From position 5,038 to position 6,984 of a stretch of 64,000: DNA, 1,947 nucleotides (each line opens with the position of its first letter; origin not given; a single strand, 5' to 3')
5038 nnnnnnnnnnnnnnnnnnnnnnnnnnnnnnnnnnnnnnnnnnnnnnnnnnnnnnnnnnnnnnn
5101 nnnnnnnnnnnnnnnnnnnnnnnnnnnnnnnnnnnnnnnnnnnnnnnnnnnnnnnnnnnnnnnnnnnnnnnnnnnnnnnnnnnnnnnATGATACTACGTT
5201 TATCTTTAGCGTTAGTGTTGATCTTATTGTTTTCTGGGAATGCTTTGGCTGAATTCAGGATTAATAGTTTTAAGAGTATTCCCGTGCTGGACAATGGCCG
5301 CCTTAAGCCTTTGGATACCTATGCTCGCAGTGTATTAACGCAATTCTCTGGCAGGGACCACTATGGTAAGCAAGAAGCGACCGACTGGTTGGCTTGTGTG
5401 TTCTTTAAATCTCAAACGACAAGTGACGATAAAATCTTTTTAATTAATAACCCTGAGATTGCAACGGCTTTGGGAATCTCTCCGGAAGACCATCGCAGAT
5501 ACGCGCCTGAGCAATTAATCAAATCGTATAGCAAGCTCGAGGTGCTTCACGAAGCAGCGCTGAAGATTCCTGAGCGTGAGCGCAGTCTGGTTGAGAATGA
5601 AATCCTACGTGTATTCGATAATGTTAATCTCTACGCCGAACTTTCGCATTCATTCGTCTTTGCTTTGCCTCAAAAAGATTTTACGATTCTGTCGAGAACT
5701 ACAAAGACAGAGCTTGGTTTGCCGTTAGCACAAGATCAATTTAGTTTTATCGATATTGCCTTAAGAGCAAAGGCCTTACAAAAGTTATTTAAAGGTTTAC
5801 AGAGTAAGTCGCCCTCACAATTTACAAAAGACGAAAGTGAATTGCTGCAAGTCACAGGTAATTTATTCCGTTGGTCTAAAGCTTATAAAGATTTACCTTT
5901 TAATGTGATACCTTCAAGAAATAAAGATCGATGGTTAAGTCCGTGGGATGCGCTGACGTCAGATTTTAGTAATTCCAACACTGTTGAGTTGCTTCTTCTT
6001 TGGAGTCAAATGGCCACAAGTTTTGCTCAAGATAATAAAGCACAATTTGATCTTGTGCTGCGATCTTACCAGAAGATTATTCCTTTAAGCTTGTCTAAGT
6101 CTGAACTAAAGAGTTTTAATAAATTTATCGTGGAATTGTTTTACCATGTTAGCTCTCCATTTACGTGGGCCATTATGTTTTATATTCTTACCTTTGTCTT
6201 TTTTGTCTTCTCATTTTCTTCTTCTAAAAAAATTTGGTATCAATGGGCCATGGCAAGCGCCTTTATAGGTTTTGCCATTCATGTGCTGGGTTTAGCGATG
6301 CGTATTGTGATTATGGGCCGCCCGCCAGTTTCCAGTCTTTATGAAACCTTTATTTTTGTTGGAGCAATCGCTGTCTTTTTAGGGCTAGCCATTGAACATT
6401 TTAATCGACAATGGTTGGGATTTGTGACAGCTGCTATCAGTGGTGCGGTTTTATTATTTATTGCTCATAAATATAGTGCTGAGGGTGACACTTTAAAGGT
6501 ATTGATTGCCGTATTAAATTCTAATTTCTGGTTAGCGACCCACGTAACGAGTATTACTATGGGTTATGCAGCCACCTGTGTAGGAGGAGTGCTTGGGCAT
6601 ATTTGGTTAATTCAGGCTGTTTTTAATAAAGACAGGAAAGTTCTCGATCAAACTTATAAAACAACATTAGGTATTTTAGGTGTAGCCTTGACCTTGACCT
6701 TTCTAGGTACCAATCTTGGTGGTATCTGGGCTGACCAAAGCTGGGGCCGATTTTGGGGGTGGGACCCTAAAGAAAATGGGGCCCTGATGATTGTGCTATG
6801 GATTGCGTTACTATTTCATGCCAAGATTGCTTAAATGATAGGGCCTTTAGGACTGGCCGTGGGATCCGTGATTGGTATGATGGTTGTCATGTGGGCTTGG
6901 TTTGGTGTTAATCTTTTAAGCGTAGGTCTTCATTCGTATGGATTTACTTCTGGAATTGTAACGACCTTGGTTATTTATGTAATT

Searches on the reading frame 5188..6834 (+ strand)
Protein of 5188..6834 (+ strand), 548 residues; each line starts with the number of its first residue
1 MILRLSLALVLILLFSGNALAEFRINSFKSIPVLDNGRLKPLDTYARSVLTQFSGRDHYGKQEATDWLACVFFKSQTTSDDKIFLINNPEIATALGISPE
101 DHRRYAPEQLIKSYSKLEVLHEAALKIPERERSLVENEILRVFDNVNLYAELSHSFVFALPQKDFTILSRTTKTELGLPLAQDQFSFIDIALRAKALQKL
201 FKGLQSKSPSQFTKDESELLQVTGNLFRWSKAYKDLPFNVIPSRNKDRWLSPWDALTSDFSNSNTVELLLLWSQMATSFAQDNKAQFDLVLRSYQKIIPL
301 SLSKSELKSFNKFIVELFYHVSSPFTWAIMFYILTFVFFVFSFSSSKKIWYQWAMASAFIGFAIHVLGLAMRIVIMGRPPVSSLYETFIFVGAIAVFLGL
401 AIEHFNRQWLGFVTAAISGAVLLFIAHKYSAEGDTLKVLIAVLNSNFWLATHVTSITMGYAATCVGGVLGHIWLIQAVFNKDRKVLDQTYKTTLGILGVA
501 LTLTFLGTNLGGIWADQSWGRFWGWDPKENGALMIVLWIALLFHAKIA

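Call 75: search_protein_families(library=pfam, proteins=[window:5188-6834:+], max_evalue=0.00001)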
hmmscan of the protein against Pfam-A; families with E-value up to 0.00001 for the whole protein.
window:5188-6834:+ (548 aa): 1 family
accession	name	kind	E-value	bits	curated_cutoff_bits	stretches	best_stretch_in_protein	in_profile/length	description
PF01578.25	Cytochrom_C_asm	-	3.7e-17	63.1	29.9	1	382-545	2-174/212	Cytochrome C assembly protein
